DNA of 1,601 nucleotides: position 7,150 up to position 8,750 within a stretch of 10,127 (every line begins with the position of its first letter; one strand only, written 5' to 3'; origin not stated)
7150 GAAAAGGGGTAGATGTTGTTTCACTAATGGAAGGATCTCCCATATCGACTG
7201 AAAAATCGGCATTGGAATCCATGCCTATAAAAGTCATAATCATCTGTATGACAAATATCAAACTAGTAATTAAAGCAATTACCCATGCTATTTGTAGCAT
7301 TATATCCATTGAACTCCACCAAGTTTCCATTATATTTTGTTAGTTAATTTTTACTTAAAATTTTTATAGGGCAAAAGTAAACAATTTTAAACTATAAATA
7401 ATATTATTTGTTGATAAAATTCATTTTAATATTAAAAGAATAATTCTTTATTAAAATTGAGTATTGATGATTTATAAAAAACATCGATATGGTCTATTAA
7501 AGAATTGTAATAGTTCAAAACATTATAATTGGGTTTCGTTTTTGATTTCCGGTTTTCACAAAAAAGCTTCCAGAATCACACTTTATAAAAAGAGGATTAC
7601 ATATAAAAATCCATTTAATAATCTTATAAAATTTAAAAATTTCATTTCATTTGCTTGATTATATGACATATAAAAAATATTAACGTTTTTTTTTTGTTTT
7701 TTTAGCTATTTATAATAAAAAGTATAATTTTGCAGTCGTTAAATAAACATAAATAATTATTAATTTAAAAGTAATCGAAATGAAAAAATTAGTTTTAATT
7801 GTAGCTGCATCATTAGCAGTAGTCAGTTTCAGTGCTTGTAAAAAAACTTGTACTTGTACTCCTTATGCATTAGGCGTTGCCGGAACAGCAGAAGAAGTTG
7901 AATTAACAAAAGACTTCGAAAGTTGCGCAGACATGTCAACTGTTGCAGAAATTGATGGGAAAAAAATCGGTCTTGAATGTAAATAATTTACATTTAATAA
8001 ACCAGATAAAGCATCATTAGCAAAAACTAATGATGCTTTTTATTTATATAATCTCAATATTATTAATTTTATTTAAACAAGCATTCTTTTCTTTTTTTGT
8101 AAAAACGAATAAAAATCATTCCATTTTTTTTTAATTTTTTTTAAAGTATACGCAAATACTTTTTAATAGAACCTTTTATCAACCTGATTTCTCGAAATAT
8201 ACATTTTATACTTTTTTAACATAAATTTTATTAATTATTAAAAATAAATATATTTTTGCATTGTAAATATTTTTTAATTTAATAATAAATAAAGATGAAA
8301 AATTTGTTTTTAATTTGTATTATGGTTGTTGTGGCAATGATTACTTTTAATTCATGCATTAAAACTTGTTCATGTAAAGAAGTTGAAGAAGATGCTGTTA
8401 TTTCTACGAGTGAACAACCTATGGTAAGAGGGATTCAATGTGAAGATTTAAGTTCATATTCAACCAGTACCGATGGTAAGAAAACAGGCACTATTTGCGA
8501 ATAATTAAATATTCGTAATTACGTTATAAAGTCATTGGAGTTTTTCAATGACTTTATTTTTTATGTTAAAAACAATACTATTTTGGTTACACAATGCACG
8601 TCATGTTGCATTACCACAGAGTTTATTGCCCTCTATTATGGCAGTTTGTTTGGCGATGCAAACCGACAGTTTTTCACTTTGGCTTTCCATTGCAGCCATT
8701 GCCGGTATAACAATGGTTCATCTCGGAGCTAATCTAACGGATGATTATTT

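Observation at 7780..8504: Tandem pair of diverged paralogous ~68-aa four-cysteine lipoproteins, each with its own promoter and terminator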

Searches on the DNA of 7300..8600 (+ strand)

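Call 92: search_rna_families(source=L013, start=5400, end=6300, threshold=evalue, max_evalue=0.1)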
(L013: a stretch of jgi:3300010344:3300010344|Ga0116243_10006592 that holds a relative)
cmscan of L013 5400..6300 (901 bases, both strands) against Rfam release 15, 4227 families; matches with E-value up to 0.1: 1.
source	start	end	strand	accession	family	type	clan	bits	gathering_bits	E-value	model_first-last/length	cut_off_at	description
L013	6202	6300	-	RF01675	CrcZ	Gene; sRNA;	-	16.6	95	0.041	285-398/398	5'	Pseudomonas sRNA CrcZ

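Call 93: search_rna_families(source=window, start=7300, end=8600, threshold=evalue, max_evalue=0.1)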
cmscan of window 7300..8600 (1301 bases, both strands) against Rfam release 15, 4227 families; matches with E-value up to 0.1: 1.
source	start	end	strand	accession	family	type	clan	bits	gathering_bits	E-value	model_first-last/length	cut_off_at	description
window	8461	8561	+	RF00378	Qrr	Gene; sRNA;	-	25.9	50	0.035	1-108/108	no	Qrr RNA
